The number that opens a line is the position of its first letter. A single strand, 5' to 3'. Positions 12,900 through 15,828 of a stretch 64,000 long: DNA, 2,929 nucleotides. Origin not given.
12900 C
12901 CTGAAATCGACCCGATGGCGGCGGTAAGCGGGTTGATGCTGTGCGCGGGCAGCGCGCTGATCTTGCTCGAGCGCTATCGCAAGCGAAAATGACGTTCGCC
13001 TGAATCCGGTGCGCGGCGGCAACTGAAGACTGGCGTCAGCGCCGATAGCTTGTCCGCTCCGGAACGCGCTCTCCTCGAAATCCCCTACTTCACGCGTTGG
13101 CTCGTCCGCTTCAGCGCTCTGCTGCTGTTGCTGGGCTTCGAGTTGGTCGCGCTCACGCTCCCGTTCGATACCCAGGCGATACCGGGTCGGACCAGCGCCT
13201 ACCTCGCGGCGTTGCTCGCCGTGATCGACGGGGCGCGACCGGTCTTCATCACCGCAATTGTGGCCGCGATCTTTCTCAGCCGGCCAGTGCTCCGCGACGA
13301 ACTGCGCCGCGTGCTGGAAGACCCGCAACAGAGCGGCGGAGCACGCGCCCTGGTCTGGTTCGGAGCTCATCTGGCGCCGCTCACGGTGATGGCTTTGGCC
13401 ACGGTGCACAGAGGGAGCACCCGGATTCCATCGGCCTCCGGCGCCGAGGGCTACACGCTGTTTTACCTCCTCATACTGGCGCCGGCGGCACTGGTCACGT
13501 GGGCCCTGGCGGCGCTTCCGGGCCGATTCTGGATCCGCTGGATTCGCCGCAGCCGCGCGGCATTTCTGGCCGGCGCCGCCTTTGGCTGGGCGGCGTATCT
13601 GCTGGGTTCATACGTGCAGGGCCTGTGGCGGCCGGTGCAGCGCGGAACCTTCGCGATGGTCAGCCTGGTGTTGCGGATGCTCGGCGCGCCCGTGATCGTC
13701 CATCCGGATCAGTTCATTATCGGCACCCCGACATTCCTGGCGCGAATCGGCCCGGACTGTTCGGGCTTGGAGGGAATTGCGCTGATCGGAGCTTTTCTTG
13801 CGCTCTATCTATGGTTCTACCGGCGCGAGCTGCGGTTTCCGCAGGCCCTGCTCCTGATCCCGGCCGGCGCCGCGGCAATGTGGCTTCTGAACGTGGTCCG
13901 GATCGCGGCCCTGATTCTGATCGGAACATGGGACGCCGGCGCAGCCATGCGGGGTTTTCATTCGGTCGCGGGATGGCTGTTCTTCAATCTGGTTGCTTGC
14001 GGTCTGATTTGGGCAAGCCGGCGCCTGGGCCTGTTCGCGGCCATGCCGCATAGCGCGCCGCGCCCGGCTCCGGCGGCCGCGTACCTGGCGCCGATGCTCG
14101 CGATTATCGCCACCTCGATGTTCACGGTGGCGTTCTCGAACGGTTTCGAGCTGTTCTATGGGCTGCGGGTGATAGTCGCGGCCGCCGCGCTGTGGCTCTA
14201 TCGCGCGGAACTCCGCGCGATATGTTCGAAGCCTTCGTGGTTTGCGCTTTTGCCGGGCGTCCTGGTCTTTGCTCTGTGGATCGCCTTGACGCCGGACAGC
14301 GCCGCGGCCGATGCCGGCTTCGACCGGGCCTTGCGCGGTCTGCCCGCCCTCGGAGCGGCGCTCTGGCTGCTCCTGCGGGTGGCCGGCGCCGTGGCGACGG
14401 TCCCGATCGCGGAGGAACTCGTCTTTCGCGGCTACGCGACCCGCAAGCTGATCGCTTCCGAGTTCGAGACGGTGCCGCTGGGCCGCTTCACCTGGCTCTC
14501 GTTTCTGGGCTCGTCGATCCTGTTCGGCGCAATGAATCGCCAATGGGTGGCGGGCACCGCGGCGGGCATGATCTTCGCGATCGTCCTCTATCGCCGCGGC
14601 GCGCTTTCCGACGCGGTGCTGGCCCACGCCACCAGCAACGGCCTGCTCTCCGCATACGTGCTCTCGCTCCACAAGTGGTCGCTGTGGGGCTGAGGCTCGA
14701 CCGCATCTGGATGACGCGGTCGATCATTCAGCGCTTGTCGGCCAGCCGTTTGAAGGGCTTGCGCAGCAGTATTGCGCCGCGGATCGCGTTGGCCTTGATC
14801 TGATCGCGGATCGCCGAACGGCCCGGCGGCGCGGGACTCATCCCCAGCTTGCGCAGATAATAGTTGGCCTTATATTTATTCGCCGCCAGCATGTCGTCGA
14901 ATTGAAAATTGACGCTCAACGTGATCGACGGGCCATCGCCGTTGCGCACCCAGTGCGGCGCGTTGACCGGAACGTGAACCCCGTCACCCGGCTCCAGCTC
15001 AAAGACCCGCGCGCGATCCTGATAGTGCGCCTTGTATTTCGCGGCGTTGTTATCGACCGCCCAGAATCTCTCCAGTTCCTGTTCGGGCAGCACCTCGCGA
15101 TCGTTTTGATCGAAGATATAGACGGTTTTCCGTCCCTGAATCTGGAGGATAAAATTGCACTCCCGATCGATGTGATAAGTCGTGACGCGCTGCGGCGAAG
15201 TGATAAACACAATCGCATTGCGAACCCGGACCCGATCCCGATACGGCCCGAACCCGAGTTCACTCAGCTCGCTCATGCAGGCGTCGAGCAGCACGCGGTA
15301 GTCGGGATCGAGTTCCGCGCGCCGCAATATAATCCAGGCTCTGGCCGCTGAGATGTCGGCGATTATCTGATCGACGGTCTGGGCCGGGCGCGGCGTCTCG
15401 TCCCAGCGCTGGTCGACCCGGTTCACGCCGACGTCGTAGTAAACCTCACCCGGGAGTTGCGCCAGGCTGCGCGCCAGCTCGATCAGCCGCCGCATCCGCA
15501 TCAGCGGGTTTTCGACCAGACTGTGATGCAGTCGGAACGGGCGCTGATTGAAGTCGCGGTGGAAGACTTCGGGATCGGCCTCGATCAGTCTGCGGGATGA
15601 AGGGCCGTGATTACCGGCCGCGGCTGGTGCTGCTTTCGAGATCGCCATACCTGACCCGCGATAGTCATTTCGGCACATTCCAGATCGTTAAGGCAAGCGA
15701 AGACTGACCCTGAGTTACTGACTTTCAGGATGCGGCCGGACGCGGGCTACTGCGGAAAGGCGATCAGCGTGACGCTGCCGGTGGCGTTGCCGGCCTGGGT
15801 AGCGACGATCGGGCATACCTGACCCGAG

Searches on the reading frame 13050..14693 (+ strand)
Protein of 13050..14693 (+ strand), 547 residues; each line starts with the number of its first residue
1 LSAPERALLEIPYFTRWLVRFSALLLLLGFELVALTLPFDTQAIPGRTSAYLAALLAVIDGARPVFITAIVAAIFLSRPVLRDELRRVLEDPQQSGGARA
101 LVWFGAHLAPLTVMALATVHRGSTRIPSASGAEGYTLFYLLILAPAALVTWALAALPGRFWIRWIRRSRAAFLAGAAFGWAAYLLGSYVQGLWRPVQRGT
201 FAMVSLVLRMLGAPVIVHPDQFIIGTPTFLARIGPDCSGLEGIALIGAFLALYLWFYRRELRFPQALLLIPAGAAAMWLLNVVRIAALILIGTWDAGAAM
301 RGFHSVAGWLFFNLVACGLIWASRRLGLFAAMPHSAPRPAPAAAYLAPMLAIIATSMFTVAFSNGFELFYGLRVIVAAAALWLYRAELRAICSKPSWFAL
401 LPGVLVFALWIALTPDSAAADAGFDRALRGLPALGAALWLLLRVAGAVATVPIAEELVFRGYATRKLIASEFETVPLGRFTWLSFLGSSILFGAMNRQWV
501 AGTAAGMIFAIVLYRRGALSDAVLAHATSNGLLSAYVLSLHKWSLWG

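Call 9: search_protein_families(library=pfam, proteins=[window:13050-14693:+], max_evalue=0.01)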
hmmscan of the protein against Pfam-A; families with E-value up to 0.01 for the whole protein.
window:13050-14693:+ (547 aa): 2 families
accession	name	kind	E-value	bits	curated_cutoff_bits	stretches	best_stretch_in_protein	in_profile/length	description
PF02517.21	Rce1-like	-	1.9e-11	44.5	22.4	1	439-531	3-92/93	Type II CAAX prenyl endopeptidase Rce1-like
PF09721.15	Exosortase_EpsH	-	3.4e-10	40.2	25.7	1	140-323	68-251/254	Transmembrane exosortase (Exosortase_EpsH)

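Call 80: search_protein_families(library=ncbifam, proteins=[window:13050-14693:+], max_evalue=0.01)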
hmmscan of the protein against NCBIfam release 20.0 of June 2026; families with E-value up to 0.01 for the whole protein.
window:13050-14693:+ (547 aa): 11 families
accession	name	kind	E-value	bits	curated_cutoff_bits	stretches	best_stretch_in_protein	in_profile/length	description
TIGR04162.1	exo_VPEID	exception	1.4e-63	215.6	150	1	25-545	3-515/516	exosortase E/protease, VPEID-CTERM system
TIGR03008.1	pepcterm_CAAX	equivalog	2.3e-41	142.1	81.05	1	338-546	4-222/222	CAAX prenyl protease-related protein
TIGR04178.1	exo_archaeo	signature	7.8e-16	58.2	23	1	232-323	2-91/97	exosortase/archaeosortase family protein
TIGR03762.1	archaeo_artC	exception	9.9e-11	42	100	1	207-321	155-269/274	archaeosortase C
NF046081.1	exosort_XrtX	exception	2.8e-07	30.6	170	1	202-293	42-129/168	exosortase X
TIGR03763.1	cyanoexo_CrtA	exception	3.4e-05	23.5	150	1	204-317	140-249/260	cyanoexosortase A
NF041647.1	ABC_perm_CPBP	equivalog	7.3e-05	21.7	435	1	376-533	478-630/636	ABC transporter permease subunit/CPBP intramembrane protease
TIGR04177.1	exosort_XrtH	exception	0.00039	20.4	86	1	190-296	25-125/158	exosortase H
NF040914.1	Mrt_core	domain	0.00052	20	100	1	444-534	4-102/108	myxosortase family intramembrane protease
NF033192.3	CPBP_JDVT_MrtJ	equivalog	0.001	19.7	75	1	448-532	5-94/98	JDVT-CTERM system glutamic-type intramembrane protease MrtJ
TIGR04489.1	exosort_XrtO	exception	0.0035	16.2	250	1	190-322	124-253/451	exosortase O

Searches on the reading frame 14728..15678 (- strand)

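Call 9: search_protein_families(library=pfam, proteins=[window:14728-15678:-], max_evalue=0.01)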
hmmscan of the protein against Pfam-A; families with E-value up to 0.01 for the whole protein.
window:14728-15678:- (316 aa): 3 families
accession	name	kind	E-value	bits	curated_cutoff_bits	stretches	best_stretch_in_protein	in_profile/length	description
PF13621.12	Cupin_8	-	3.6e-08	34.1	27.4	1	154-261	133-247/252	Cupin-like domain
PF08007.18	JmjC_2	-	1.5e-05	25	22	1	157-260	28-121/127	JmjC domain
PF07883.17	Cupin_2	-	0.00041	20.5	27.2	1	223-256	35-69/70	Cupin domain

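Call 80: search_protein_families(library=ncbifam, proteins=[window:14728-15678:-], max_evalue=0.01)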
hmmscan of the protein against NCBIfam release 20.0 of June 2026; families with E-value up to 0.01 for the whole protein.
window:14728-15678:- (316 aa): 0 families
